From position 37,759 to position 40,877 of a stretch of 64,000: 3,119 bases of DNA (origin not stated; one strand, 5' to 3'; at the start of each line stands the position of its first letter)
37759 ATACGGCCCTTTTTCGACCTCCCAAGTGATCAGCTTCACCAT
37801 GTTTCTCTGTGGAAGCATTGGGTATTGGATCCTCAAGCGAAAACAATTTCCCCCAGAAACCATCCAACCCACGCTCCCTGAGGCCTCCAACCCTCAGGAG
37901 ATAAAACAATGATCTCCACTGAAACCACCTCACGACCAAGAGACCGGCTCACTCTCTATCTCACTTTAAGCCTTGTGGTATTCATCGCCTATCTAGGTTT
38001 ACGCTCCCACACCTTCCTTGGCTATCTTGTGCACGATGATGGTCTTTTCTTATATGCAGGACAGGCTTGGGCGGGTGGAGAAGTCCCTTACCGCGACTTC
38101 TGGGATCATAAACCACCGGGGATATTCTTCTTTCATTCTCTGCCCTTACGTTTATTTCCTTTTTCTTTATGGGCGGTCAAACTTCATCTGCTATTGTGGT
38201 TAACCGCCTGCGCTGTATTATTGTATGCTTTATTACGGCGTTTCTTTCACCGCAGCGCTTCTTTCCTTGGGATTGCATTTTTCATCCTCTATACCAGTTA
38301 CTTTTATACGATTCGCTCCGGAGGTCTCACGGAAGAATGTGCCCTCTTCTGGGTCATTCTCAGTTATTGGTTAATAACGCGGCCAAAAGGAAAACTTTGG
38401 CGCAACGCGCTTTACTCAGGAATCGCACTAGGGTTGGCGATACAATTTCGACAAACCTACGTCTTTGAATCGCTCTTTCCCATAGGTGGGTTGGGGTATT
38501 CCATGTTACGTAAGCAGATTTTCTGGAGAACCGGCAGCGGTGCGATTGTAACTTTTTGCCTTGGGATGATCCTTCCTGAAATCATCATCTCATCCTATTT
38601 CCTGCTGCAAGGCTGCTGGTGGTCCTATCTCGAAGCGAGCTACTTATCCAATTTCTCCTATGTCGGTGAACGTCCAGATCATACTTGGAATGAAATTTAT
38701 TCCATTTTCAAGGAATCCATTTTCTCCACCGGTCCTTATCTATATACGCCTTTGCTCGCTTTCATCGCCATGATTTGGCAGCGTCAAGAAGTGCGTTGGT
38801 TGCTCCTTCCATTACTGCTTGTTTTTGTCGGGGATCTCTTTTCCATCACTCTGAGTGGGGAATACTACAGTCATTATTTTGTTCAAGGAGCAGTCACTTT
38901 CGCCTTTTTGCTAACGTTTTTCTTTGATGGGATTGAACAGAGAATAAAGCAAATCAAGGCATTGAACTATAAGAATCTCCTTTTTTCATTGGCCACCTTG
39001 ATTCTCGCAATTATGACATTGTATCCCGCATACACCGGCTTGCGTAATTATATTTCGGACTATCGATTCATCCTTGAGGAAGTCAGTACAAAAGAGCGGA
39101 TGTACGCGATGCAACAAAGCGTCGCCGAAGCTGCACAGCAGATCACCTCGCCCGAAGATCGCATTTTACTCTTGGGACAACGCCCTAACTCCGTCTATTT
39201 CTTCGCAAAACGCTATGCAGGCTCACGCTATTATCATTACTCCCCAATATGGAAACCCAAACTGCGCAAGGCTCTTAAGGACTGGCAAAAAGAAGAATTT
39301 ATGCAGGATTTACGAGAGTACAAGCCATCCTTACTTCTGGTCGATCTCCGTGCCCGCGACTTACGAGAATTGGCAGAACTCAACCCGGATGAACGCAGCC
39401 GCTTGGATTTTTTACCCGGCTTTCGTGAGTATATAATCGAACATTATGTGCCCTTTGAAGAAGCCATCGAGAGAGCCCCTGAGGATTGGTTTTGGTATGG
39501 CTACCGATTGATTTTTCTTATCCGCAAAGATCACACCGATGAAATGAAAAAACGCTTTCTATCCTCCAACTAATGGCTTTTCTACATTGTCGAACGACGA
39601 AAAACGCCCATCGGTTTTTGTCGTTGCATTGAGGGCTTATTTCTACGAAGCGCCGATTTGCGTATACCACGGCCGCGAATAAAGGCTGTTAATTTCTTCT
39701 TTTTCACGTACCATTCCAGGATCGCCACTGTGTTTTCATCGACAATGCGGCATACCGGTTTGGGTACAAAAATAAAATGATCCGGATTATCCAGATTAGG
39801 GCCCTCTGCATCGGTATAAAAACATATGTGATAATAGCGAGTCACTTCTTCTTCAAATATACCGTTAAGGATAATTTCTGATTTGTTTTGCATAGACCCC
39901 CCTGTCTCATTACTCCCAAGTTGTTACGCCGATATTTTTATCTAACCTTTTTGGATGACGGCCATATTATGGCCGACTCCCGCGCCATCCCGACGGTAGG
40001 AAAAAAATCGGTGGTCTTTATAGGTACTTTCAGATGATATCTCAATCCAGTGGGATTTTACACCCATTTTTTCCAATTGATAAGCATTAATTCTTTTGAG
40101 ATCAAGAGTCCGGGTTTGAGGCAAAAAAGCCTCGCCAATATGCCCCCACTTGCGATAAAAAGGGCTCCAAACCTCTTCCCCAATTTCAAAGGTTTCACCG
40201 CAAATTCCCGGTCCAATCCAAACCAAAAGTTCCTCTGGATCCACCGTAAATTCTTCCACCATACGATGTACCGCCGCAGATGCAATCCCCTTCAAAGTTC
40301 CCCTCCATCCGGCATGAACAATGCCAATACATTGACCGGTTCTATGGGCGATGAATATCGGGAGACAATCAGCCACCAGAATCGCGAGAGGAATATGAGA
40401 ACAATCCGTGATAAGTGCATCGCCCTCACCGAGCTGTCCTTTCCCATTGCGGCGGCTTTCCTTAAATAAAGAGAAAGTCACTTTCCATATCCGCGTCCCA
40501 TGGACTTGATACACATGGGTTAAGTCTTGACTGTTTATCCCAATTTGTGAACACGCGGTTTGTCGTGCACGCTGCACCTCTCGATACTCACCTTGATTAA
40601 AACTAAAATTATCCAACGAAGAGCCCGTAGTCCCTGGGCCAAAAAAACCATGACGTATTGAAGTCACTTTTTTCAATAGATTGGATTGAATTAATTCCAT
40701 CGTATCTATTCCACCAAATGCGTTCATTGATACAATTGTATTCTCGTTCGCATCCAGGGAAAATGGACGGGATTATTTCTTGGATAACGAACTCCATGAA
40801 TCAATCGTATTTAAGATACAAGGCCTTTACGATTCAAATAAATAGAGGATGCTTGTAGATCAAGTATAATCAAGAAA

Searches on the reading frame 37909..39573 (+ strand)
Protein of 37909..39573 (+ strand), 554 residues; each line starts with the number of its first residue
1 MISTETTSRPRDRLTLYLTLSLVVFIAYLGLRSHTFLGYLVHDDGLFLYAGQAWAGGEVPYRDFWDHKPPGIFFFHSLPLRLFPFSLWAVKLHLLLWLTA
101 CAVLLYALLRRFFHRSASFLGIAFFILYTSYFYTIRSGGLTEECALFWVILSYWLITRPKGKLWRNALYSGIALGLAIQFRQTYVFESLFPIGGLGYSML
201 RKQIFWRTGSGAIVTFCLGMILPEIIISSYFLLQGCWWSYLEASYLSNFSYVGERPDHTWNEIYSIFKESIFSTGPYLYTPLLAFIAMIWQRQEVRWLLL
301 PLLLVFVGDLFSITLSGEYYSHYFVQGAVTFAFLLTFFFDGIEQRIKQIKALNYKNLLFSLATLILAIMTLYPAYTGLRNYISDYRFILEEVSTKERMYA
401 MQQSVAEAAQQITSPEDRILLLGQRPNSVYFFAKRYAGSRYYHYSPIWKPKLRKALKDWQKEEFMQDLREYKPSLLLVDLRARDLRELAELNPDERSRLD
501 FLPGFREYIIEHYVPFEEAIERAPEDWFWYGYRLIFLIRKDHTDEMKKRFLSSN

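Call 68: search_protein_families(library=pfam, proteins=[window:37909-39573:+])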
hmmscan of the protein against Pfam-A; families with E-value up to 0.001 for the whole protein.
window:37909-39573:+ (554 aa): 1 family
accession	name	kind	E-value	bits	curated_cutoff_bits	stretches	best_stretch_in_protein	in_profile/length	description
PF13231.12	PMT_2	-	1e-10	42.5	26.1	1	67-221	1-154/160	Dolichyl-phosphate-mannose-protein mannosyltransferase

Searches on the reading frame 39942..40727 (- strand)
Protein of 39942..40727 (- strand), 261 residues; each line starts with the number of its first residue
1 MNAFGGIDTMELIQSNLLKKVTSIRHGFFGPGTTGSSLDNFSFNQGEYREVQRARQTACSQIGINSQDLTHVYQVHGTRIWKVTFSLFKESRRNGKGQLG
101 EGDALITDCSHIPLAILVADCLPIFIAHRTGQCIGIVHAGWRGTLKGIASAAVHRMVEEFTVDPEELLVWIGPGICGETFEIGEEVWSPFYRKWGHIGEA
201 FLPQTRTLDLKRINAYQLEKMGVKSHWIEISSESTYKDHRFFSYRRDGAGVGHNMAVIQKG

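Call 68: search_protein_families(library=pfam, proteins=[window:39942-40727:-])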
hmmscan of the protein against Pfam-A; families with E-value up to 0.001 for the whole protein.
window:39942-40727:- (261 aa): 1 family
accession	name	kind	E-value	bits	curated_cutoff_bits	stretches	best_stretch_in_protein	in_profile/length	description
PF02578.20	Cu-oxidase_4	-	1.4e-58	198.6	22.9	1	40-258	16-237/238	Multi-copper polyphenol oxidoreductase laccase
